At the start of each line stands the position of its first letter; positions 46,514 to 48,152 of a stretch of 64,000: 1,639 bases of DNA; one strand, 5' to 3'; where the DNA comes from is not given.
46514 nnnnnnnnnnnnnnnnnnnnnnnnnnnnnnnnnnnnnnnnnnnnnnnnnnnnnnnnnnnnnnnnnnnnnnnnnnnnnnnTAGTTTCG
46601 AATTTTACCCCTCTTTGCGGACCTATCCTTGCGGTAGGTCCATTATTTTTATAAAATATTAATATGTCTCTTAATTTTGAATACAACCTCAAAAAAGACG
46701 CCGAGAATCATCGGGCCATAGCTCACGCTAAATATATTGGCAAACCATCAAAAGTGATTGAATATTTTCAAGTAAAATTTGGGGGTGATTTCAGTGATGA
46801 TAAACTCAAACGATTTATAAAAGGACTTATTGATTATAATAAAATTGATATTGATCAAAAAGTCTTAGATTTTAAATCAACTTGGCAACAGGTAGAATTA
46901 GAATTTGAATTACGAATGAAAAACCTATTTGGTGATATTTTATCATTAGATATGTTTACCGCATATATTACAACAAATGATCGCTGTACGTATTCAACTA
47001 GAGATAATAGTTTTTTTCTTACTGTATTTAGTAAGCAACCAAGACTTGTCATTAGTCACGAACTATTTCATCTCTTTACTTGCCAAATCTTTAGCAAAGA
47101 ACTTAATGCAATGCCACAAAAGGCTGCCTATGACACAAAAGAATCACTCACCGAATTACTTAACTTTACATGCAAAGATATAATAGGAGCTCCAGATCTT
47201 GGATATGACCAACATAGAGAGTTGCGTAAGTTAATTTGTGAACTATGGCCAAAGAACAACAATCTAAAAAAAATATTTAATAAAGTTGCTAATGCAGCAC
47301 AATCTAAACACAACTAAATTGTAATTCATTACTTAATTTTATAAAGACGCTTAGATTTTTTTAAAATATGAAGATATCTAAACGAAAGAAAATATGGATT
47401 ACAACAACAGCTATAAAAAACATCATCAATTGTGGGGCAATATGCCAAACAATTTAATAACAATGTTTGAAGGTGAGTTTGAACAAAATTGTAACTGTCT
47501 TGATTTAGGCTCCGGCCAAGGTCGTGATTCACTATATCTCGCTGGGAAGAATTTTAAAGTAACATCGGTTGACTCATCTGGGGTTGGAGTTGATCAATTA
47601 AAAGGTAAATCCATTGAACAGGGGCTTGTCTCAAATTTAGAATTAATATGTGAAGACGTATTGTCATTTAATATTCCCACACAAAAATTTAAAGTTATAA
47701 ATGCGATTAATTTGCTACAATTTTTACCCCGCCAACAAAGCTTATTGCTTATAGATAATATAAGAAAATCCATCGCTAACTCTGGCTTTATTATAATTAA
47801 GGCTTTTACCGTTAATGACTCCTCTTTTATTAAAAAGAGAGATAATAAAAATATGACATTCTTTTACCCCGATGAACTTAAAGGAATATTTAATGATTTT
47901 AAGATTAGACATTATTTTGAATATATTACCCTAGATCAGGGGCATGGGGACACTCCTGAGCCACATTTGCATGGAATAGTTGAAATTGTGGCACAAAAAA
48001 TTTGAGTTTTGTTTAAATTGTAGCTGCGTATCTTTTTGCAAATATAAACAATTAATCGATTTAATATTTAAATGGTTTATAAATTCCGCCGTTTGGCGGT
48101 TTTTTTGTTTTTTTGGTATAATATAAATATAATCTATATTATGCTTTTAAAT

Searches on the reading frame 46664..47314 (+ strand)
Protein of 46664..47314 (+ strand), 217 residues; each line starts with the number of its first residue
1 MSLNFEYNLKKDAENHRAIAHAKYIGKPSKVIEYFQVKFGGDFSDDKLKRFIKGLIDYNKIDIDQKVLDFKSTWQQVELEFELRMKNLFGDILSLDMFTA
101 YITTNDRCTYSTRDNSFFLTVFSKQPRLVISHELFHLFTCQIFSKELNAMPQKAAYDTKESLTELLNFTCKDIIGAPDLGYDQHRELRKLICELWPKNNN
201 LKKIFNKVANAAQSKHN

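Call 4: search_protein_families(library=ncbifam, proteins=[window:46664-47314:+], max_evalue=0.01)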
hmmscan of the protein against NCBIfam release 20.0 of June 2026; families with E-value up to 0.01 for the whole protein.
window:46664-47314:+ (217 aa): 0 families

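Call 5: search_protein_families(library=pfam, proteins=[window:46664-47314:+], max_evalue=0.01)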
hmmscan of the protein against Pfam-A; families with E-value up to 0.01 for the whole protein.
window:46664-47314:+ (217 aa): 0 families

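Call 24: find_homologous_proteins(query=window:46664-47314:+, max_evalue=0.001)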
Query window:46664-47314:+ (217 aa): 3 proteins with E <= 0.001 among 228 candidates.
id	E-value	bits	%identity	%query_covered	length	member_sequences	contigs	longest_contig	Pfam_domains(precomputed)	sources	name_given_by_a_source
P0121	1.7e-142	490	100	100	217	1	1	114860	-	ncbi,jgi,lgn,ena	ncbi:MAG: hypothetical protein WCV92_00360 [Candidatus Buchananbacteria bacterium]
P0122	4.4e-60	221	51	94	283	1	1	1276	-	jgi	jgi:hypothetical protein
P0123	3.0e-56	209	48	97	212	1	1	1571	-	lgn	-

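Call 26: search_solved_structures(query=A2, max_evalue=10, show_alignments=2)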
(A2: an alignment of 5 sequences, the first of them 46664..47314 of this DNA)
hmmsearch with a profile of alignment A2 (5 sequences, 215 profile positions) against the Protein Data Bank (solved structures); distinct sequences matched with E-value up to 10: 5.
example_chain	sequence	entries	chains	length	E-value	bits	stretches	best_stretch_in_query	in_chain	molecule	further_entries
3zhm_A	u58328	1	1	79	0.69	12.7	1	35-75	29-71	CI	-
5a7l_A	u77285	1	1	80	0.76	12.6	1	35-75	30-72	CI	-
1v63_A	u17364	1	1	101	0.76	12.5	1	49-110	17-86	Nucleolar transcription factor 1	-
2rf4_B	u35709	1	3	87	1.2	11.9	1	35-82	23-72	DNA-directed RNA polymerase I subunit RPA4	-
1uf2_P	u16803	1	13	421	2.2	11.1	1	95-117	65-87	Outer capsid protein P8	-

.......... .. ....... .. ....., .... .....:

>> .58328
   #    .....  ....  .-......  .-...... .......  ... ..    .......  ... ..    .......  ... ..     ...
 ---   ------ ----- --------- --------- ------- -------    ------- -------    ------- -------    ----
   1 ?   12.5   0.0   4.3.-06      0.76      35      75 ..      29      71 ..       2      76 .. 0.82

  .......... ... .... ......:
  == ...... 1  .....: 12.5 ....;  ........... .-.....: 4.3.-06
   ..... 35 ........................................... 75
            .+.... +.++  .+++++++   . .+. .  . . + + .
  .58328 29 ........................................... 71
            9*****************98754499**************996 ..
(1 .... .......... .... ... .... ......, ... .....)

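Call 27: search_protein_families(library=pfam, alignment_id=A2, max_evalue=10)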
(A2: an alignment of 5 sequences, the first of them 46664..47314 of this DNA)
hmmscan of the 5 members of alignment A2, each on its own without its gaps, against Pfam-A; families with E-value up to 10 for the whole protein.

A. member 1, window:46664-47314:+ (217 aa): 0 families

B. families by the number of members that match (of 5 scanned): 3 families
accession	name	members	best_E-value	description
PF14461.11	Prok-E2_B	1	0.026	Prokaryotic E2 family B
PF10263.15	SprT-like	1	0.068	SprT-like family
PF23832.1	DUF7202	1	0.42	Domain of unknown function (DUF7202)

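Call 28: find_homologous_proteins(query=A2, max_evalue=0.001)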
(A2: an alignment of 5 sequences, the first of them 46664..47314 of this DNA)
Query A2 (5 sequences) (217 aa, profile of the alignment): 184 proteins with E <= 0.001 among 4111 candidates; the best 120 are listed.
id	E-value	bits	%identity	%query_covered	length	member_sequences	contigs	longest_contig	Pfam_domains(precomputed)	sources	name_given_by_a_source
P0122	6.9e-109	380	51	94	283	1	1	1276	-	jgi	jgi:hypothetical protein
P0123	8.8e-108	377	48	97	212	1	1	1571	-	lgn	-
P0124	1.2e-104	367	51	94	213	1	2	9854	-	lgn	-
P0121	2.6e-103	362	100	100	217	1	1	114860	-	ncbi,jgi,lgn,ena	ncbi:MAG: hypothetical protein WCV92_00360 [Candidatus Buchananbacteria bacterium]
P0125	1.5e-102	360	50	96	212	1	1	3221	-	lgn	-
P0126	9.4e-102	357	44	96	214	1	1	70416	-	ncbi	ncbi:MAG: hypothetical protein V1846_04545 [Candidatus Komeilibacteria bacterium]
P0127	9.0e-100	351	40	97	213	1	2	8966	-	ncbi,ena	ncbi:MAG: hypothetical protein AAB361_02995 [Patescibacteria group bacterium]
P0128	5.1e-98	345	43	97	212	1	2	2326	-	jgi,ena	-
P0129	4.9e-97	342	44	96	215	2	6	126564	-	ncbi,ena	-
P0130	3.4e-96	339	43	97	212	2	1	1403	-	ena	-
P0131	7.6e-94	331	45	96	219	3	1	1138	-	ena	-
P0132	1.4e-89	317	52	94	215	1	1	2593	-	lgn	-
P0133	4.1e-88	313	43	98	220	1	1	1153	-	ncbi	-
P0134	3.2e-87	310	43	97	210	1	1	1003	-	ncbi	-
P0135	2.5e-86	307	46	98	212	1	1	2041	-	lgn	-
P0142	3.6e-80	287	44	96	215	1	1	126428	-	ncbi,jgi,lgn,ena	ncbi:MAG: hypothetical protein WC459_02625 [Patescibacteria group bacterium]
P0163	1.4e-53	200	35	97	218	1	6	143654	-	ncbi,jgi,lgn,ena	-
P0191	1.6e-51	193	34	99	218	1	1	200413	-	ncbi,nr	ncbi:MAG: hypothetical protein HZB99_03885 [Candidatus Harrisonbacteria bacterium]|nr:hypothetical p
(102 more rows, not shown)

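Call 34: find_encoding_contigs(protein=P0129, flank=4000, max_places=1)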
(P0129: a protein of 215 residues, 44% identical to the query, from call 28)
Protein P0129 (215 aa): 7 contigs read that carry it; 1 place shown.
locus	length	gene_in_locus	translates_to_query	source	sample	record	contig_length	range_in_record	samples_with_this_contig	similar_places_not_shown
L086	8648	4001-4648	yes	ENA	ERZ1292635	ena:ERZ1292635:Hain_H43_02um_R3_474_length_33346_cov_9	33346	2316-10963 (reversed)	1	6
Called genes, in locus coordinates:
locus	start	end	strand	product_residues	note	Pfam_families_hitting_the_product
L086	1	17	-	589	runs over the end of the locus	PF12481:DUF3700 (weak), PF13522:GATase_6, PF13537:GATase_7, PF00733:Asn_synthase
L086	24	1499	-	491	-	PF00501:AMP-binding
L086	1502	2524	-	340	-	PF12844:HTH_19, PF13560:HTH_31, PF01381:HTH_3, PF05175:MTS, PF13489:Methyltransf_23, PF03848:TehB, PF08241:Methyltransf_11, PF13649:Methyltransf_25, +3 more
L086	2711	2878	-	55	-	-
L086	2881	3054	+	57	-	-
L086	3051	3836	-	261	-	PF01909:NTP_transf_2, PF18765:Polbeta (weak)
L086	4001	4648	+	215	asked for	-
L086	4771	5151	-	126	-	-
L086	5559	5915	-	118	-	-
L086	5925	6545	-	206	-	-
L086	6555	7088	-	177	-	PF01928:CYTH (weak)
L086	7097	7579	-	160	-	PF07931:CPT (faint)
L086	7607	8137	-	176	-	PF04229:GrpB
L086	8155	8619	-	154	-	PF00583:Acetyltransf_1, PF13673:Acetyltransf_10, PF13508:Acetyltransf_7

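Call 35: find_encoding_contigs(protein=P0142, flank=4000, max_places=1)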
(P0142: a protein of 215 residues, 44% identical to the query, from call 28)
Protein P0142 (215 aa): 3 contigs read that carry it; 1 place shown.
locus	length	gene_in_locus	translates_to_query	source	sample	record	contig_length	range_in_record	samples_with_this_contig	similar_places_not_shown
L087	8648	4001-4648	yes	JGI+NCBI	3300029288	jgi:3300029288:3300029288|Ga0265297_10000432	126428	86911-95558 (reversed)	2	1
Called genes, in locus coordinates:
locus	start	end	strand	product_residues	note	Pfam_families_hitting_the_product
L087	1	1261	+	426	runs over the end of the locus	PF13353:Fer4_12 (faint), PF04055:Radical_SAM, PF13186:SPASM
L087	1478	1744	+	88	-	-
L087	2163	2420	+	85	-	-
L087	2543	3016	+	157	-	-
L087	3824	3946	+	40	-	-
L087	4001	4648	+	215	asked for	-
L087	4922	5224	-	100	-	-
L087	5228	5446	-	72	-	-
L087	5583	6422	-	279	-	PF12760:Zn_ribbon_IS1595, PF12762:DDE_Tnp_IS1595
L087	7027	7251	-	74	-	-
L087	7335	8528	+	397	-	PF04055:Radical_SAM, PF13186:SPASM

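Call 36: find_encoding_contigs(protein=P0163, flank=4000, max_places=1)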
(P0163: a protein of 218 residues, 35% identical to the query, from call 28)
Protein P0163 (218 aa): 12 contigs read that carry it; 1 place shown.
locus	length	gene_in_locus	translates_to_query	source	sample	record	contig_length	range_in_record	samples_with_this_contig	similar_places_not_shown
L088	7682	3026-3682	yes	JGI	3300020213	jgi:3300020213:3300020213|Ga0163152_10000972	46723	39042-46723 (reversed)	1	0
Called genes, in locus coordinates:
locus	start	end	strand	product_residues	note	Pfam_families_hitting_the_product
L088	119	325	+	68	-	PF13560:HTH_31, PF12844:HTH_19, PF01381:HTH_3, PF13443:HTH_26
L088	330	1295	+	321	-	PF14018:DUF4234 (faint)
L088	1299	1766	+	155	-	PF13240:Zn_Ribbon_1 (faint)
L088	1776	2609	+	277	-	PF10987:DUF2806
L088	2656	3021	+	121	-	-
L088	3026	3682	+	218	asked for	-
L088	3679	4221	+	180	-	PF13563:2_5_RNA_ligase2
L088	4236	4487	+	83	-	PF13376:OmdA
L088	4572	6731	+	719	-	PF17191:RecG_wedge, PF01336:tRNA_anti-codon (weak), PF04851:ResIII, PF00270:DEAD, PF00271:Helicase_C, PF19833:RecG_dom3_C (weak)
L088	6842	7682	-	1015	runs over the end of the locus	-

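Call 37: find_encoding_contigs(protein=P0191, flank=4000, max_places=1)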
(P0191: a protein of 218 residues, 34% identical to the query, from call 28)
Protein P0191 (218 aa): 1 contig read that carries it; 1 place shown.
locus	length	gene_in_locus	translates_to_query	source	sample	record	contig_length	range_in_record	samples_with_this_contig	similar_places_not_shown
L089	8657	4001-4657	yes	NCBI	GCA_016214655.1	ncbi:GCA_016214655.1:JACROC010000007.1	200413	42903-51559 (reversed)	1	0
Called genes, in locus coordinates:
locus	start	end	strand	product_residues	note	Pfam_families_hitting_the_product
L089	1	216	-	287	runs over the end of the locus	-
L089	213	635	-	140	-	-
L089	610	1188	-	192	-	PF04542:Sigma70_r2, PF08281:Sigma70_r4_2, PF04545:Sigma70_r4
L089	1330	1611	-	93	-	-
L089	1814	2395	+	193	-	-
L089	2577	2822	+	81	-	-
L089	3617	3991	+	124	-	-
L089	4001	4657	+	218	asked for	-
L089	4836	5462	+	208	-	PF01545:Cation_efflux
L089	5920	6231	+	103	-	-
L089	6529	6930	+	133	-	-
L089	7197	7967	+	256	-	-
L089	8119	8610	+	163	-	-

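Call 46: predict_structure(alignment_id=A4)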
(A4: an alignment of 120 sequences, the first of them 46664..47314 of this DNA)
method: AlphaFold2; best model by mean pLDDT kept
length: 217 residues; sequences in the alignment: 120
mean_pLDDT: 94.8   pTM: 0.91
mean pLDDT of the five models: 94.8, 94.3, 94.3, 93.1, 92.2
residues with pLDDT >= 90: 200; 70-90: 16; 50-70: 1; < 50: 0
segments of 3 or more residues with pLDDT < 50: none
pLDDT, mean of each block of 10 residues (from residue 1): 94 95 82 93 95 97 98 97 97 95 93 95 96 97 97 95 97 93 94 94 97 91
secondary structure, 60 per line:
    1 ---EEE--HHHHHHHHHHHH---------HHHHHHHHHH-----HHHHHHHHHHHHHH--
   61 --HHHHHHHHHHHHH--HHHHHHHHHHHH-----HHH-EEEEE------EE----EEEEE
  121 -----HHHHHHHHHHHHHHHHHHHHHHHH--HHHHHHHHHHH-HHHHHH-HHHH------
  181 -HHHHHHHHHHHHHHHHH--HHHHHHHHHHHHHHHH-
elements in order: E4-6 H9-20 H30-39 H45-58 H63-75 H78-89 E99-103 E116-120 H126-149 H152-162 H164-169 H171-174 H182-198 H201-216

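Call 59: search_solved_structures(query=A4, max_evalue=10, show_alignments=0)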
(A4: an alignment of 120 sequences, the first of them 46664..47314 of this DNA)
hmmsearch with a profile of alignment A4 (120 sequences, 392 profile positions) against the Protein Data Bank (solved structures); distinct sequences matched with E-value up to 10: 4.
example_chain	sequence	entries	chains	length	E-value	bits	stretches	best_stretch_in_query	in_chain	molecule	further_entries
2nrk_A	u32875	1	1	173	2.1e-18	70.4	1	232-388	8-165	Hypothetical protein GrpB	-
6n39_A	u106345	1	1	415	0.0021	21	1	228-311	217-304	Dephospho-CoA kinase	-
9bra_6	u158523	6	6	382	0.34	13.7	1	268-375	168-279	V-type proton ATPase subunit C 1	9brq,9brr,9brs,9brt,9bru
6vq6_G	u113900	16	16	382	0.4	13.5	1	269-375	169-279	V-type proton ATPase subunit C 1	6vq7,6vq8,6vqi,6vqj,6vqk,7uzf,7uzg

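Call 60: search_protein_families(library=ncbifam, proteins=[window:46664-47314:+, P0126, P0163], max_evalue=10)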
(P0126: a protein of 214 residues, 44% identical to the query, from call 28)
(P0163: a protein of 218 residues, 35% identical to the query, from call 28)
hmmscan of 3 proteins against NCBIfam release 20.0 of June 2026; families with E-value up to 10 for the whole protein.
window:46664-47314:+ (217 aa): 2 families
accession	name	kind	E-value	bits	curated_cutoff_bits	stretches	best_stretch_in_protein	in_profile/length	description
TIGR04372.1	glycosyl_04372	domain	0.025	14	45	1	10-70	19-80/207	TIGR04372 family glycosyltransferase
TIGR02220.1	phg_TIGR02220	hypoth_equivalog_domain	0.026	14.9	66.65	1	30-91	3-68/77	phage conserved hypothetical protein, C-terminal domain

P0126 (214 aa): 0 families

P0163 (218 aa): 2 families
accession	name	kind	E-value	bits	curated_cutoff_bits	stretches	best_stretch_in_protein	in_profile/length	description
NF058609.1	RiPP_HExxH_LiaK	equivalog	0.037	13.7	225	1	101-148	74-121/246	YydH/LiaK family epipeptide maturation metalloprotease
NF053824.1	PdgNdpepShyC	equivalog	0.073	12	700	1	55-141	117-200/429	peptidoglycan DD-endopeptidase ShyC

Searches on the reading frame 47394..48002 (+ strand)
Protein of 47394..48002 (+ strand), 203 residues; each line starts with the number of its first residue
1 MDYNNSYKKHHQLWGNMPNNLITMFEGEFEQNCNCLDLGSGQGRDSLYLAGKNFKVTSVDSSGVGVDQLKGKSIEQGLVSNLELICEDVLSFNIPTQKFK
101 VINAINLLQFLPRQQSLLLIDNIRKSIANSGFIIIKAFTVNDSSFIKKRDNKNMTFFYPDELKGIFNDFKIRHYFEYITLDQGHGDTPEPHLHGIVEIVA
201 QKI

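Call 4: search_protein_families(library=ncbifam, proteins=[window:47394-48002:+], max_evalue=0.01)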
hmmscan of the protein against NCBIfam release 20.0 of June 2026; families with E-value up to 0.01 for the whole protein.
window:47394-48002:+ (203 aa): 16 families
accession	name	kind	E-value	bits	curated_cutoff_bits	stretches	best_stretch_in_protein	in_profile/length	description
NF008992.0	PRK12335.1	equivalog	1.1e-17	64.2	303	1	30-176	121-261/289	SAM-dependent methyltransferase TehB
NF008405.0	PRK11207.1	equivalog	3e-13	49.7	218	1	31-176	30-170/198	tellurite resistance methyltransferase TehB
TIGR00477.1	tehB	equivalog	9e-11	41.5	219.5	1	32-178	74-214/238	tellurite resistance methyltransferase TehB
NF045649.1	2X_seleno_MduS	exception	5.3e-10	38.8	380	1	3-89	11-99/338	methyltransferase domain-containing selenoprotein MduS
NF043040.1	corrin_prot_MT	hypoth_equivalog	2e-06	27.4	180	1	31-136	41-148/216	corrinoid protein-associated methyltransferase CpaM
NF041820.1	daptide_MTase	equivalog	6.5e-06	25.8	175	1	34-145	39-152/243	daptide-type RiPP biosynthesis methyltransferase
TIGR02072.1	BioC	equivalog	1.2e-05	25.2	184.95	1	5-141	7-138/244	malonyl-ACP O-methyltransferase BioC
NF000499.2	Erm23S_rRNA_broad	equivalog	4.9e-05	22.8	212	1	30-105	22-94/244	23S ribosomal RNA methyltransferase Erm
TIGR01983.1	UbiG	equivalog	6.7e-05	22.3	102.95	1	31-144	49-160/228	bifunctional 2-polyprenyl-6-hydroxyphenol methylase/3-demethylubiquinol 3-O-methyltransferase UbiG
NF045882.1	PLipidMtase_Leg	equivalog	0.00014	21.7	390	1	29-179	40-184/207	phospholipid N-methyltransferase PmtA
TIGR00740.1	TIGR00740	equivalog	0.0003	20.5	193.3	1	21-142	42-167/239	carboxy-S-adenosyl-L-methionine synthase CmoA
NF011529.0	PRK14968.1-3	equivalog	0.00099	18.6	162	1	30-149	33-149/198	putative methyltransferase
TIGR04345.1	ovoA_Cterm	equivalog_domain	0.003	17.1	170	0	5-62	13-72/242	putative 4-mercaptohistidine N1-methyltransferase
NF008264.0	PRK11036.1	equivalog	0.005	16.3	366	1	13-92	30-105/261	tRNA uridine 5-oxyacetic acid(34) methyltransferase CmoM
NF041255.1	mycofact_MftM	equivalog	0.0078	15.6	200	1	34-120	142-226/289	mycofactocin oligosaccharide methyltransferase MftM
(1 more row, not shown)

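Call 5: search_protein_families(library=pfam, proteins=[window:47394-48002:+], max_evalue=0.01)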
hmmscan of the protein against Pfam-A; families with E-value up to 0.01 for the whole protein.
window:47394-48002:+ (203 aa): 6 families
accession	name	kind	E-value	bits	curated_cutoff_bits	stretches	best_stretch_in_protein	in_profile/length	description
PF03848.20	TehB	-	3.5e-12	46.6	20.4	1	31-177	30-171/193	Tellurite resistance protein TehB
PF13649.12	Methyltransf_25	-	1.3e-10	42.3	27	1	36-131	2-97/97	Methyltransferase domain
PF13847.12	Methyltransf_31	-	7.7e-09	35.8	27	1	31-140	3-114/145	Methyltransferase domain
PF08241.18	Methyltransf_11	-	1.3e-07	32.6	21.2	1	36-134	1-94/95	Methyltransferase domain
PF13489.12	Methyltransf_23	-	1.2e-06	28.7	27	1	25-163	16-151/164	Methyltransferase domain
PF08242.18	Methyltransf_12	-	6.1e-06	27.3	30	1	36-132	1-97/98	Methyltransferase domain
